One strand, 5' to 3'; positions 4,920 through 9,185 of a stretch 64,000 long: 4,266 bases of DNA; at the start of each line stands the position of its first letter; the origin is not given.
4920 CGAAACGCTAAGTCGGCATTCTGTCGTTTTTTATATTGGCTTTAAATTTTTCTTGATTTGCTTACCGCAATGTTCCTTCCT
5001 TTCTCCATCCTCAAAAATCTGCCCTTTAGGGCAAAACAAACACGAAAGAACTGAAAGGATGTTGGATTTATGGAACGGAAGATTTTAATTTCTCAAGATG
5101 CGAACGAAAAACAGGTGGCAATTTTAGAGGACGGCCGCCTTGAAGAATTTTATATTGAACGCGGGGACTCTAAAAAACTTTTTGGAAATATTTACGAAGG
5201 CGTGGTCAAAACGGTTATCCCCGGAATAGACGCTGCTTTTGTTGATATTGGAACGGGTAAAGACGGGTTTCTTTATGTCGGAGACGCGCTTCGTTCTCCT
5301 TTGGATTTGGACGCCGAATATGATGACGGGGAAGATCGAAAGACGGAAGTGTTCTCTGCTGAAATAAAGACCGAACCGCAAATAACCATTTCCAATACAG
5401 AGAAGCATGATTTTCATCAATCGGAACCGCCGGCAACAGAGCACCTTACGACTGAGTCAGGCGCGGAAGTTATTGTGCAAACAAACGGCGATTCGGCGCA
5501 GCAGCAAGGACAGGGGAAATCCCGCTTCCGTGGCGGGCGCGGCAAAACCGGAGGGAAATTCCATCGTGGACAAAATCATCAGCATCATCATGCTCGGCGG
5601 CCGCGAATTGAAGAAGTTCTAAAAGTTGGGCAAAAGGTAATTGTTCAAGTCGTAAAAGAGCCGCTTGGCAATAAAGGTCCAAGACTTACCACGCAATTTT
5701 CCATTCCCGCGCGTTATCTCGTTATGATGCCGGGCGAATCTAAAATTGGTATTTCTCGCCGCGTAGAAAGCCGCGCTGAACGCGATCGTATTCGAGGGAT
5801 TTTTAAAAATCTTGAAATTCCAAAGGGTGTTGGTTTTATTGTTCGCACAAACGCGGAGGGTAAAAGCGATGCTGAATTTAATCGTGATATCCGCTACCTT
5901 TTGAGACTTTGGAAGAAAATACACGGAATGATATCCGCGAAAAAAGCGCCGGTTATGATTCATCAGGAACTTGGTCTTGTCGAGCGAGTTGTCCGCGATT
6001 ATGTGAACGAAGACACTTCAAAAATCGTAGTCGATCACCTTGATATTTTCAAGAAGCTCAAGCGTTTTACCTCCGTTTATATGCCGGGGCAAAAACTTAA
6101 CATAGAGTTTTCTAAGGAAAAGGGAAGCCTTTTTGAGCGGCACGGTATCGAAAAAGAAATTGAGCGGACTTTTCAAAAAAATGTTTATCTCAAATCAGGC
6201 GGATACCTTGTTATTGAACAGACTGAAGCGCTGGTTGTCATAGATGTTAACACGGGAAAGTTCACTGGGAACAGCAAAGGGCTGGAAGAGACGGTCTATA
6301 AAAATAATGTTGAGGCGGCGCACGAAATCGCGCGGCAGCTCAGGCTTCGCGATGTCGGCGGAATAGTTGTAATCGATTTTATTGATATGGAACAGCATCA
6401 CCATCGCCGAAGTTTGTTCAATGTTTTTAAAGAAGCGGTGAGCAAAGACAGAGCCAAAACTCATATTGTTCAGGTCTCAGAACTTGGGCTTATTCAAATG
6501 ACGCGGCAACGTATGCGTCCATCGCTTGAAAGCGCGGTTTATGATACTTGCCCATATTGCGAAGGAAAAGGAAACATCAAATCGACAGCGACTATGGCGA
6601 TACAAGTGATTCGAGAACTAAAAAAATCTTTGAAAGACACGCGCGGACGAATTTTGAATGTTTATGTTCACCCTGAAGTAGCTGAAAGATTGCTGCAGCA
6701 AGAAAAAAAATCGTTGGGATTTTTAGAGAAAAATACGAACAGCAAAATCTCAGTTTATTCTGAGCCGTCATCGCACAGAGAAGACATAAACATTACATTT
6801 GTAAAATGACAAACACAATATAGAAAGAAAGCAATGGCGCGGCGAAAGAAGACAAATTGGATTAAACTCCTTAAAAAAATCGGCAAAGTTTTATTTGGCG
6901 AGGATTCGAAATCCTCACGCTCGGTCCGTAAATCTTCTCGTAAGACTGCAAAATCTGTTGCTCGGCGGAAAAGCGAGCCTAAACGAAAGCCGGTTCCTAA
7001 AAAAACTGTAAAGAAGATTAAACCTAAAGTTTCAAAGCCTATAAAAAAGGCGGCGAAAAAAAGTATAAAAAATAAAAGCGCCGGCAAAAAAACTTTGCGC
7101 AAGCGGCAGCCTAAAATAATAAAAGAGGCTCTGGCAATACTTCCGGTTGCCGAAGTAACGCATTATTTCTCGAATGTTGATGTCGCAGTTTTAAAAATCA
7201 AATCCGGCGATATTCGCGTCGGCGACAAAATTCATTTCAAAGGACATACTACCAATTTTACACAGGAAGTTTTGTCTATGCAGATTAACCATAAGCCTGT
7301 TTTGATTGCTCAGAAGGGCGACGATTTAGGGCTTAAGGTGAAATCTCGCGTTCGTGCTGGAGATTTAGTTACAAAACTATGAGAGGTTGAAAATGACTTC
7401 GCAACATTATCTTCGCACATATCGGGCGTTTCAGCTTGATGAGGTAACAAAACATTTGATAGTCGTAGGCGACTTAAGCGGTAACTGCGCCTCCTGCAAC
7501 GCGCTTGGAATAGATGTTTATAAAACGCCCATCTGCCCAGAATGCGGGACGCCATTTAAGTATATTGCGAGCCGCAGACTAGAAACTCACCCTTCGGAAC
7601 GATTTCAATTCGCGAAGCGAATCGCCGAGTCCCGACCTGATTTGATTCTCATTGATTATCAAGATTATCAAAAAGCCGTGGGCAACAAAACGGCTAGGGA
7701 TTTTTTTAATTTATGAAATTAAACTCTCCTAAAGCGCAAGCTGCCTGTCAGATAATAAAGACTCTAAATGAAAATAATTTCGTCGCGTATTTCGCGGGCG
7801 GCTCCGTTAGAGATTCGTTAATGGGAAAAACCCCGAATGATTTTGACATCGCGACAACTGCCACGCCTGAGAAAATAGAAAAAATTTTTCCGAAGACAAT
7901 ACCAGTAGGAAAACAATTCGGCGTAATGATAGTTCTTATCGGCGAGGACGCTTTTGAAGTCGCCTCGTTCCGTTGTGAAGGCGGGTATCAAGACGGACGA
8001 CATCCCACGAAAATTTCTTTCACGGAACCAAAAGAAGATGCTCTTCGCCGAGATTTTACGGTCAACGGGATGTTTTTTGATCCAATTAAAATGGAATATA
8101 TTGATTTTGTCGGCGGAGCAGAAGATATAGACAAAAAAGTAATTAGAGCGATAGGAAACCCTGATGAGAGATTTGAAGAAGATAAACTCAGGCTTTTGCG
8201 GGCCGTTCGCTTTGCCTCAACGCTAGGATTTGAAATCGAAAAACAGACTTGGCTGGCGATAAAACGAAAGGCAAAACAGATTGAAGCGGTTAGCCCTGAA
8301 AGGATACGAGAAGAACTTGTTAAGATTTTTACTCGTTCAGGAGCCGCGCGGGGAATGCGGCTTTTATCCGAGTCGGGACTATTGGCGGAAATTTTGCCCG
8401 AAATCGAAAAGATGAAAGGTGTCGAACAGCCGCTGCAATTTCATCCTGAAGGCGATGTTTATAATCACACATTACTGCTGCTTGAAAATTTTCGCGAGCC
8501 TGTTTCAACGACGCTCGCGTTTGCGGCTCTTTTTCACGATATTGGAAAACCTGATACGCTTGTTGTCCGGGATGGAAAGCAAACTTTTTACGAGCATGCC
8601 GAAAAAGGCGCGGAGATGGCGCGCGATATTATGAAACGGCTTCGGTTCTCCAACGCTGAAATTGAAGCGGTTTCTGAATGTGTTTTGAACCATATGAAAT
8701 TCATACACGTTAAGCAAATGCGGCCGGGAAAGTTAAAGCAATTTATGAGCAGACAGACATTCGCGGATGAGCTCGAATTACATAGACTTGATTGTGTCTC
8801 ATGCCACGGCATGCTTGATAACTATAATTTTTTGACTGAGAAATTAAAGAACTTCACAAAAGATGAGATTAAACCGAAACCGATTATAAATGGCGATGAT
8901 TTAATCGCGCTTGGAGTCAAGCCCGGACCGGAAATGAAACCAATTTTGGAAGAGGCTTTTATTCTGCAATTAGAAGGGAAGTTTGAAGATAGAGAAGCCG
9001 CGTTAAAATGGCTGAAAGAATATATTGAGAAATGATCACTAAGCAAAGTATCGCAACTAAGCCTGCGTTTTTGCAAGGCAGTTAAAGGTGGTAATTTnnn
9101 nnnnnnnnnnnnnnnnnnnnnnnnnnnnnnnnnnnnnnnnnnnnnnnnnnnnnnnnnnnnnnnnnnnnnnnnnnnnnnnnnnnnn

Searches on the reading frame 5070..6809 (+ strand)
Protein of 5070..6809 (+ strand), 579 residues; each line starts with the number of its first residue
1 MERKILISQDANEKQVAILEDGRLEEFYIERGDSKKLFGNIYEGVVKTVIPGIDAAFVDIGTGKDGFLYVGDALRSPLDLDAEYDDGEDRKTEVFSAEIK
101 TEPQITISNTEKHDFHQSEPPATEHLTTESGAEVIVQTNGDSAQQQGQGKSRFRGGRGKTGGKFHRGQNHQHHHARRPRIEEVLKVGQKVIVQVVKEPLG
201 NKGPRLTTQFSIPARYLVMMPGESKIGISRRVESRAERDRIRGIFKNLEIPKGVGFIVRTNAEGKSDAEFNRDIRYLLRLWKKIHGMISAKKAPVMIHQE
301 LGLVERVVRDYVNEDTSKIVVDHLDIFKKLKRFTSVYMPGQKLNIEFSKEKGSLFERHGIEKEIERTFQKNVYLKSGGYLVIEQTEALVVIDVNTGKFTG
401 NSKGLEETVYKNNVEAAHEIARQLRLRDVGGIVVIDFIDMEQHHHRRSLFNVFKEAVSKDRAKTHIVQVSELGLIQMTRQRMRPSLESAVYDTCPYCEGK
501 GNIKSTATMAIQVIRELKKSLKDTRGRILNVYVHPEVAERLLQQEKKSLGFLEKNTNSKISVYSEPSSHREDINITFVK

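Call 39: search_protein_families(library=pfam, proteins=[window:5070-6809:+], max_evalue=0.0001)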
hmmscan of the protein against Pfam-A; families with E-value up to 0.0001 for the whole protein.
window:5070-6809:+ (579 aa): 2 families
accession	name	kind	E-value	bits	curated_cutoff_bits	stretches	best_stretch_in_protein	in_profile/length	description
PF10150.14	RNase_E_G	-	3.9e-102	341.8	25.5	1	211-482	1-270/270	Ribonuclease E/G family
PF20833.2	RNase_E_G_Thio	-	9e-14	51.8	26.8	1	493-575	1-83/86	RNase E/G, Thioredoxin-like domain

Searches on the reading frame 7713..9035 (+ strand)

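Call 39: search_protein_families(library=pfam, proteins=[window:7713-9035:+], max_evalue=0.0001)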
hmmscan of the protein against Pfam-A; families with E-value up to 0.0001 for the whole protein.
window:7713-9035:+ (440 aa): 4 families
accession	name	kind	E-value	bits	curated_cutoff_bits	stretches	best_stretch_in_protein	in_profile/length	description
PF01743.26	PolyA_pol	-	5.1e-36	124.2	23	1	25-145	1-126/126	Poly A polymerase head domain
PF12627.12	PolyA_pol_RNAbd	-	2.7e-20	72.3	22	1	172-233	1-62/64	Probable RNA and SrmB- binding site of polymerase A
PF01966.28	HD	-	1.1e-09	39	22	1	263-334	22-92/116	HD domain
PF13735.12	tRNA_NucTran2_2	-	1.5e-07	31.9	27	1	301-431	22-145/149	tRNA nucleotidyltransferase domain 2 putative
